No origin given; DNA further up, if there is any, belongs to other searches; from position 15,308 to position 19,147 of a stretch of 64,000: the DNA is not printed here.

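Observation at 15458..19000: TatC fused in frame to an LptD-like outer-membrane protein via an internal signal-peptide-like segment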

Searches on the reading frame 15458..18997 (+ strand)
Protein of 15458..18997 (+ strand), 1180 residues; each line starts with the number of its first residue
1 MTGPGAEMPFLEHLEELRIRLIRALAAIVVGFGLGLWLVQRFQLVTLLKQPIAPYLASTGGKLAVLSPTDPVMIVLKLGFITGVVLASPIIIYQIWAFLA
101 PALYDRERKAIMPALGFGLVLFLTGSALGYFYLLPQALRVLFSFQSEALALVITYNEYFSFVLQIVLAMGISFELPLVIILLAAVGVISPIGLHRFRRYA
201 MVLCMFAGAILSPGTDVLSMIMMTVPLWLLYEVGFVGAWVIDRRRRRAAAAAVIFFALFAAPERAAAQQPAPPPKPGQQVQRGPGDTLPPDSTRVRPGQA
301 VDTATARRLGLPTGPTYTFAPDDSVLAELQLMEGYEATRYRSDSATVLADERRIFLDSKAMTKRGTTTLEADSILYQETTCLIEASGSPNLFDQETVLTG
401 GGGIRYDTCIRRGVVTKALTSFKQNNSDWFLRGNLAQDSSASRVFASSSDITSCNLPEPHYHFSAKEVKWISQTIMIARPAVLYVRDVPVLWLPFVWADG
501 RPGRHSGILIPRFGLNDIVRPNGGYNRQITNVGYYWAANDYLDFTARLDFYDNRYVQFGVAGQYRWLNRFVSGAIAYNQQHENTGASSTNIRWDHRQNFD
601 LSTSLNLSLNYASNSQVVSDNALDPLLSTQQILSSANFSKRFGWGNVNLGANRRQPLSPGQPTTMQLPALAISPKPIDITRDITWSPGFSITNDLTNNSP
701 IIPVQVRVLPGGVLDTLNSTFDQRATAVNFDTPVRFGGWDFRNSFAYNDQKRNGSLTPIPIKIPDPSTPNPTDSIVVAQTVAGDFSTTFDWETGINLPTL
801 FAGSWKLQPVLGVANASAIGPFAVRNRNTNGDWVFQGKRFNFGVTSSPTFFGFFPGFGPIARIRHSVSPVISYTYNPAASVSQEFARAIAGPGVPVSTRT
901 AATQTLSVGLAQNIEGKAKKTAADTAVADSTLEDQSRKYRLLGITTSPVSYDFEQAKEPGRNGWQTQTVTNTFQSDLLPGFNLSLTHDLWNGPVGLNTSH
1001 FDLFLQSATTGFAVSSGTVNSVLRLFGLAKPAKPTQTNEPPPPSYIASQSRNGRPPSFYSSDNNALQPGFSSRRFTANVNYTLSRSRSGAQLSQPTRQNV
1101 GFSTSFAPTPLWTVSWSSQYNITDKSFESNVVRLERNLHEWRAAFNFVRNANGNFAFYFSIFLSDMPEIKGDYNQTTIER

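Call 4: search_protein_families(library=pfam, proteins=[window:15458-18997:+], max_evalue=0.1)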
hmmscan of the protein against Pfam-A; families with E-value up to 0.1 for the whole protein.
window:15458-18997:+ (1180 aa): 2 families
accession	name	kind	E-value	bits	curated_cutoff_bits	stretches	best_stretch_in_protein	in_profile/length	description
PF00902.23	TatC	-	1.7e-60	204.8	25.1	1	12-226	1-208/208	Sec-independent protein translocase protein (TatC)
PF19838.5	LptD_2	-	2.1e-33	116.1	22.5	2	477-674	2-203/464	LptD protein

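Call 5: search_protein_families(library=ncbifam, proteins=[window:15458-18997:+], max_evalue=0.1)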
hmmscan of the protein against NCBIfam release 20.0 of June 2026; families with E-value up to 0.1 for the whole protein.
window:15458-18997:+ (1180 aa): 5 families
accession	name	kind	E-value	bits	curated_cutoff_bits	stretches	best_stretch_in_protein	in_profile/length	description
TIGR00945.1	tatC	equivalog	7.7e-59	199.2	132.7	1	11-231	2-215/215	twin-arginine translocase subunit TatC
TIGR01912.1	TatC-Arch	equivalog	8.3e-42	143.5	192.6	1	13-236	5-227/234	Sec-independent protein translocase TatC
NF008174.0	PRK10921.1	equivalog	3.1e-40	138.4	432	1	8-248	7-244/258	Sec-independent protein translocase subunit TatC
NF002997.0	PRK03761.1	equivalog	2.3e-05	22.8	683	1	448-599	166-318/783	LPS assembly protein LptD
NF003358.0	PRK04423.1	equivalog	0.00031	19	944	1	448-517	164-234/799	LPS-assembly protein LptD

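Call 7: find_homologous_proteins(query=window:15458-18997:+)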
Query window:15458-18997:+ (1180 aa): 1181 proteins with E <= 0.001 among 8000 candidates; the best 120 are listed.
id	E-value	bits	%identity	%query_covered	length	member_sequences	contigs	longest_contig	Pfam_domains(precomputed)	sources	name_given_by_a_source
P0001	0.0e+0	2540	94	100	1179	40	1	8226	PF00902.24,PF19838.6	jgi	-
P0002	0.0e+0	2227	82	100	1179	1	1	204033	PF00902.24,PF19838.6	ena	-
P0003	0.0e+0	2102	77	100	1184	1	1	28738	PF00902.24,PF19838.6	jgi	jgi:Tat protein translocase TatC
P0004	0.0e+0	2030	75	100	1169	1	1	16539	PF00902.24,PF19838.6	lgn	-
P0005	0.0e+0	1845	92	74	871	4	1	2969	PF19838.6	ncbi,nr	ncbi:MAG TPA: putative LPS assembly protein LptD, partial [Gemmatimonadales bacterium]|nr:putative L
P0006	0.0e+0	1746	65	100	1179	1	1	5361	PF00902.24,PF19838.6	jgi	jgi:Tat protein translocase TatC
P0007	0.0e+0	1737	64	100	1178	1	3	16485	PF00902.24,PF19838.6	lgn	-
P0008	0.0e+0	1735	64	100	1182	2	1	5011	PF00902.24,PF19838.6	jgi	jgi:Tat protein translocase TatC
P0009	0.0e+0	1735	64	100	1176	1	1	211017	PF00902.24,PF19838.6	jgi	jgi:Tat protein translocase TatC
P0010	0.0e+0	1733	63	100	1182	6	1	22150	PF00902.24,PF19838.6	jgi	jgi:Tat protein translocase TatC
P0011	0.0e+0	1731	65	100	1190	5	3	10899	PF00902.24,PF19838.6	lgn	-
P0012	0.0e+0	1730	65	100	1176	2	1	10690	PF00902.24,PF19838.6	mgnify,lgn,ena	mgnify:FL=1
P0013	0.0e+0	1728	64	100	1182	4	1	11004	PF00902.24,PF19838.6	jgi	jgi:Tat protein translocase TatC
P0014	0.0e+0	1728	65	100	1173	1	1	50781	PF00902.24,PF19838.6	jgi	jgi:Tat protein translocase TatC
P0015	0.0e+0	1727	64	99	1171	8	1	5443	PF00902.24,PF19838.6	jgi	jgi:Tat protein translocase TatC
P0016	0.0e+0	1726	64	100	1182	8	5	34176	PF00902.24,PF19838.6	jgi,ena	jgi:Tat protein translocase TatC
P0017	0.0e+0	1726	64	100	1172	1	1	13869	PF00902.24,PF19838.6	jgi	jgi:Tat protein translocase TatC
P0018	0.0e+0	1723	64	100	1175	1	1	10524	PF00902.24,PF19838.6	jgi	jgi:Tat protein translocase TatC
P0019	0.0e+0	1720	64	99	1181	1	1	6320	PF00902.24,PF19838.6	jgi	jgi:Tat protein translocase TatC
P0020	0.0e+0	1714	63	100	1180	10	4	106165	PF00902.24,PF19838.6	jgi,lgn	jgi:Tat protein translocase TatC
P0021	0.0e+0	1714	63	100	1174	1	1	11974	PF00902.24,PF19838.6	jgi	jgi:Tat protein translocase TatC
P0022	0.0e+0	1713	64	100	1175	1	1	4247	PF00902.24,PF19838.6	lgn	-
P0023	0.0e+0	1713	64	100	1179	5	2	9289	PF00902.24,PF19838.6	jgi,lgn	jgi:Tat protein translocase TatC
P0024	0.0e+0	1711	63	100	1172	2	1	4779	PF00902.24,PF19838.6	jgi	-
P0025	0.0e+0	1711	64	100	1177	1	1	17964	PF00902.24,PF19838.6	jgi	jgi:Tat protein translocase TatC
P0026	0.0e+0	1710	65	99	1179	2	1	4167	PF00902.24,PF19838.6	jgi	jgi:Tat protein translocase TatC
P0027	0.0e+0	1709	63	100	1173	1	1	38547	PF00902.24,PF19838.6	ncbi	-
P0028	0.0e+0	1708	64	100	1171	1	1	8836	PF00902.24,PF19838.6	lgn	-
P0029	0.0e+0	1700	64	100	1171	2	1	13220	PF00902.24,PF19838.6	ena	-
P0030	0.0e+0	1698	63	99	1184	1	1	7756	PF00902.24,PF19838.6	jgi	jgi:Tat protein translocase TatC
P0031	0.0e+0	1697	63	100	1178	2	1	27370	PF00902.24,PF19838.6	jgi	jgi:Tat protein translocase TatC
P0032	0.0e+0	1697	63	100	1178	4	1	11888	PF00902.24,PF19838.6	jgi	jgi:Tat protein translocase TatC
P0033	0.0e+0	1696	63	100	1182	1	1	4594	PF00902.24,PF19838.6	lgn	-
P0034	0.0e+0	1692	63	100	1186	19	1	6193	PF00902.24,PF19838.6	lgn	-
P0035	0.0e+0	1688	63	100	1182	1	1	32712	PF00902.24,PF19838.6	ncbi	-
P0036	0.0e+0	1684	63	99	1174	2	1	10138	PF00902.24,PF19838.6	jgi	-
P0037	0.0e+0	1680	62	100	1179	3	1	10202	PF00902.24,PF19838.6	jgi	-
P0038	0.0e+0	1679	62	100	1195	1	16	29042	PF00902.24,PF19838.6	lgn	-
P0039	0.0e+0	1675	63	100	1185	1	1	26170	PF00902.24,PF19838.6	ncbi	ncbi:MAG: twin-arginine translocase subunit TatC [Gemmatimonadota bacterium]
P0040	0.0e+0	1672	63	100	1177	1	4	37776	PF00902.24,PF19838.6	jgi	jgi:Tat protein translocase TatC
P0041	0.0e+0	1667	62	100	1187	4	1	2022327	PF00902.24,PF19838.6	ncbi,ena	-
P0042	0.0e+0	1666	62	99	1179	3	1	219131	PF00902.24,PF19838.6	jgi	-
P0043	0.0e+0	1664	62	100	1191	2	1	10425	PF00902.24,PF19838.6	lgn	-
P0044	0.0e+0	1664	61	100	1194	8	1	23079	PF00902.24,PF19838.6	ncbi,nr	ncbi:MAG: twin-arginine translocase subunit TatC [Gemmatimonadota bacterium]|nr:twin-arginine transl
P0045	0.0e+0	1652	62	100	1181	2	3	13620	PF00902.24,PF19838.6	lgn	-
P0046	0.0e+0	1642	61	100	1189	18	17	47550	PF00902.24,PF19838.6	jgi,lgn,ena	-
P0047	0.0e+0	1641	63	100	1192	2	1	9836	PF00902.24,PF19838.6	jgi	-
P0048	0.0e+0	1634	61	100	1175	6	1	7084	PF00902.24,PF19838.6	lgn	-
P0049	0.0e+0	1628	61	100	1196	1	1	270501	PF00902.24,PF19838.6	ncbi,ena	-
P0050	0.0e+0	1623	61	100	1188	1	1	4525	PF00902.24,PF19838.6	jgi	jgi:Tat protein translocase TatC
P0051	0.0e+0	1613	61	100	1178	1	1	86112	PF00902.24,PF19838.6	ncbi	-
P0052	0.0e+0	1610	60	100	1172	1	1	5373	PF00902.24,PF19838.6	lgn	-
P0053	0.0e+0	1605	60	100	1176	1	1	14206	PF00902.24,PF19838.6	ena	-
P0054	0.0e+0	1605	60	100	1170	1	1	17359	PF00902.24,PF19838.6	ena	-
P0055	0.0e+0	1600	60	100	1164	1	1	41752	PF00902.24,PF19838.6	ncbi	ncbi:MAG TPA: twin-arginine translocase subunit TatC [Gemmatimonadales bacterium]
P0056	0.0e+0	1596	61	100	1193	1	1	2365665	PF00902.24,PF19838.6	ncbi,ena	-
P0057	0.0e+0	1596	60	100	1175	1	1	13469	PF00902.24,PF19838.6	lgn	-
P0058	0.0e+0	1594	60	100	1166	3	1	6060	PF00902.24,PF19838.6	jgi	-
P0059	0.0e+0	1593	60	100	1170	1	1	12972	PF00902.24,PF19838.6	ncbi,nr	ncbi:MAG TPA: twin-arginine translocase subunit TatC [Gemmatimonadales bacterium]|nr:twin-arginine t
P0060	0.0e+0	1592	60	100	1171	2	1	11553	PF00902.24,PF19838.6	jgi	jgi:Tat protein translocase TatC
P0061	0.0e+0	1592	60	100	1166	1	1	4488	PF00902.24,PF19838.6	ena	-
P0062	0.0e+0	1590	59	100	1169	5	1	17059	PF00902.24,PF19838.6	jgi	jgi:Tat protein translocase TatC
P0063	0.0e+0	1590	60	100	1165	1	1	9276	PF00902.24,PF19838.6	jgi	jgi:Tat protein translocase TatC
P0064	0.0e+0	1590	60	100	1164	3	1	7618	PF00902.24,PF19838.6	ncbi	-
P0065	0.0e+0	1589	59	100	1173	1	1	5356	PF00902.24,PF19838.6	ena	-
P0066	0.0e+0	1588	60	100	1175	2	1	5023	PF00902.24,PF19838.6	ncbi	-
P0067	0.0e+0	1588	60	100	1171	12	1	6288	PF00902.24,PF19838.6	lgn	-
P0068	0.0e+0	1588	60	100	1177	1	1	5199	PF00902.24,PF19838.6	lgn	-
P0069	0.0e+0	1586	60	100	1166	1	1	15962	PF00902.24,PF19838.6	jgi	-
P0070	0.0e+0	1586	60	100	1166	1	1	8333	PF00902.24,PF19838.6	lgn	-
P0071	0.0e+0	1586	60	100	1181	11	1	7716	PF00902.24,PF19838.6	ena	-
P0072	0.0e+0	1586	60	100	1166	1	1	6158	PF00902.24,PF19838.6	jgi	-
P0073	0.0e+0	1586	59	100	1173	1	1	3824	PF00902.24,PF19838.6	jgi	jgi:sec-independent protein translocase protein TatC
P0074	0.0e+0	1585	60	100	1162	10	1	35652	PF00902.24,PF19838.6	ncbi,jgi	ncbi:MAG TPA: twin-arginine translocase subunit TatC [Gemmatimonadales bacterium]|jgi:Tat protein tr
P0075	0.0e+0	1585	60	100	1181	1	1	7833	PF00902.24,PF19838.6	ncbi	-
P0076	0.0e+0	1585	60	100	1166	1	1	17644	PF00902.24,PF19838.6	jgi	-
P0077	0.0e+0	1585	60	100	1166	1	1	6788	PF00902.24,PF19838.6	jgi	-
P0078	0.0e+0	1585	60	100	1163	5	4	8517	PF00902.24,PF19838.6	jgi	jgi:Tat protein translocase TatC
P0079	0.0e+0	1584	60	100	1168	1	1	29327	PF00902.24,PF19838.6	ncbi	ncbi:MAG TPA: twin-arginine translocase subunit TatC [Gemmatimonadales bacterium]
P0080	0.0e+0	1584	59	100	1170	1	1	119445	PF00902.24,PF19838.6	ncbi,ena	-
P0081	0.0e+0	1583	59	100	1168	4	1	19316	PF00902.24,PF19838.6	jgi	jgi:Tat protein translocase TatC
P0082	0.0e+0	1582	59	100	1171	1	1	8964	PF00902.24,PF19838.6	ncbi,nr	ncbi:MAG TPA: twin-arginine translocase subunit TatC [Gemmatimonadales bacterium]|nr:twin-arginine t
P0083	0.0e+0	1581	60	100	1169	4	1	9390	PF00902.24,PF19838.6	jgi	jgi:sec-independent protein translocase protein TatC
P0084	0.0e+0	1580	60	100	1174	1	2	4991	PF00902.24,PF19838.6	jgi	jgi:sec-independent protein translocase protein TatC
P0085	0.0e+0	1580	59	99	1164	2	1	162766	PF00902.24,PF19838.6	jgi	jgi:Tat protein translocase TatC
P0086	0.0e+0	1580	60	100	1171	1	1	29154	PF00902.24,PF19838.6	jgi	jgi:Tat protein translocase TatC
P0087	0.0e+0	1579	60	100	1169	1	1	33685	PF00902.24,PF19838.6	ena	-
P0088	0.0e+0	1578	60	100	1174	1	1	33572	PF00902.24,PF19838.6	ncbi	-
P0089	0.0e+0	1578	59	100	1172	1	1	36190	PF00902.24,PF19838.6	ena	-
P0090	0.0e+0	1578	60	100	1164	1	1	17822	PF00902.24,PF19838.6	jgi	-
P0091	0.0e+0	1578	59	100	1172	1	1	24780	PF00902.24,PF19838.6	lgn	-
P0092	0.0e+0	1577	60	100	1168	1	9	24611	PF00902.24,PF19838.6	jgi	jgi:sec-independent protein translocase protein TatC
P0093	0.0e+0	1577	59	100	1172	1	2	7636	PF00902.24,PF19838.6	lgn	-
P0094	0.0e+0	1577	59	99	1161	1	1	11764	PF00902.24,PF19838.6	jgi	jgi:Tat protein translocase TatC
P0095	0.0e+0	1577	59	100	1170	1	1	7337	PF00902.24,PF19838.6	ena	-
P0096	0.0e+0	1577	60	99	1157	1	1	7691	PF00902.24,PF19838.6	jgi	jgi:Tat protein translocase TatC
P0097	0.0e+0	1576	59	100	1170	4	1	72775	PF00902.24,PF19838.6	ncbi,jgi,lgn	jgi:sec-independent protein translocase protein TatC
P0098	0.0e+0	1576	59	99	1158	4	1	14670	PF00902.24,PF19838.6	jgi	jgi:Tat protein translocase TatC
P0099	0.0e+0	1576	60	100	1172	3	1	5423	PF00902.24,PF19838.6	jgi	jgi:sec-independent protein translocase protein TatC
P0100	0.0e+0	1576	59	100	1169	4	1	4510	PF00902.24,PF19838.6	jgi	jgi:Tat protein translocase TatC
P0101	0.0e+0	1575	60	100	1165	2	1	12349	PF00902.24,PF19838.6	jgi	jgi:sec-independent protein translocase protein TatC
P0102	0.0e+0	1574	59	100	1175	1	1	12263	PF00902.24,PF19838.6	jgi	jgi:sec-independent protein translocase protein TatC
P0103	0.0e+0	1574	59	100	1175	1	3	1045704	PF00902.24,PF19838.6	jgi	jgi:sec-independent protein translocase protein TatC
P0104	0.0e+0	1574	59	100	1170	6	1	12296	PF00902.24,PF19838.6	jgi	jgi:sec-independent protein translocase protein TatC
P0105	0.0e+0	1573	60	100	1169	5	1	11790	PF00902.24,PF19838.6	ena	-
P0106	0.0e+0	1572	59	100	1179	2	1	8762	PF00902.24,PF19838.6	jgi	jgi:sec-independent protein translocase protein TatC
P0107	0.0e+0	1572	59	100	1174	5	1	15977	PF00902.24,PF19838.6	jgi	jgi:Tat protein translocase TatC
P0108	0.0e+0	1572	59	100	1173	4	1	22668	PF00902.24,PF19838.6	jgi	jgi:Tat protein translocase TatC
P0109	0.0e+0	1571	60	99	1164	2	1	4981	PF00902.24,PF19838.6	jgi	jgi:Tat protein translocase TatC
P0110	0.0e+0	1571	60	99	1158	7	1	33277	PF00902.24,PF19838.6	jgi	jgi:sec-independent protein translocase protein TatC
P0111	0.0e+0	1571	59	100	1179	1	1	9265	PF00902.24,PF19838.6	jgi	jgi:sec-independent protein translocase protein TatC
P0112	0.0e+0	1570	59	100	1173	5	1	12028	PF00902.24,PF19838.6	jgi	jgi:Tat protein translocase TatC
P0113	0.0e+0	1569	59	100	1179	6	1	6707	PF00902.24,PF19838.6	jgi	jgi:Tat protein translocase TatC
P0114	0.0e+0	1569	60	99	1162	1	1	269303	PF00902.24,PF19838.6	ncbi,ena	-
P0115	0.0e+0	1569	60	100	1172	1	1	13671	PF00902.24,PF19838.6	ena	-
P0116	0.0e+0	1569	59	99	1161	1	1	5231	PF00902.24,PF19838.6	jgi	-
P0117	0.0e+0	1569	59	100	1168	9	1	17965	PF00902.24,PF19838.6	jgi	jgi:Tat protein translocase TatC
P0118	0.0e+0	1569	60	100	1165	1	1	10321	PF00902.24,PF19838.6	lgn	-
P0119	0.0e+0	1569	59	100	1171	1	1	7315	PF00902.24,PF19838.6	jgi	jgi:Tat protein translocase TatC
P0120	0.0e+0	1569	58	100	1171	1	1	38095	PF00902.24,PF19838.6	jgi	jgi:Tat protein translocase TatC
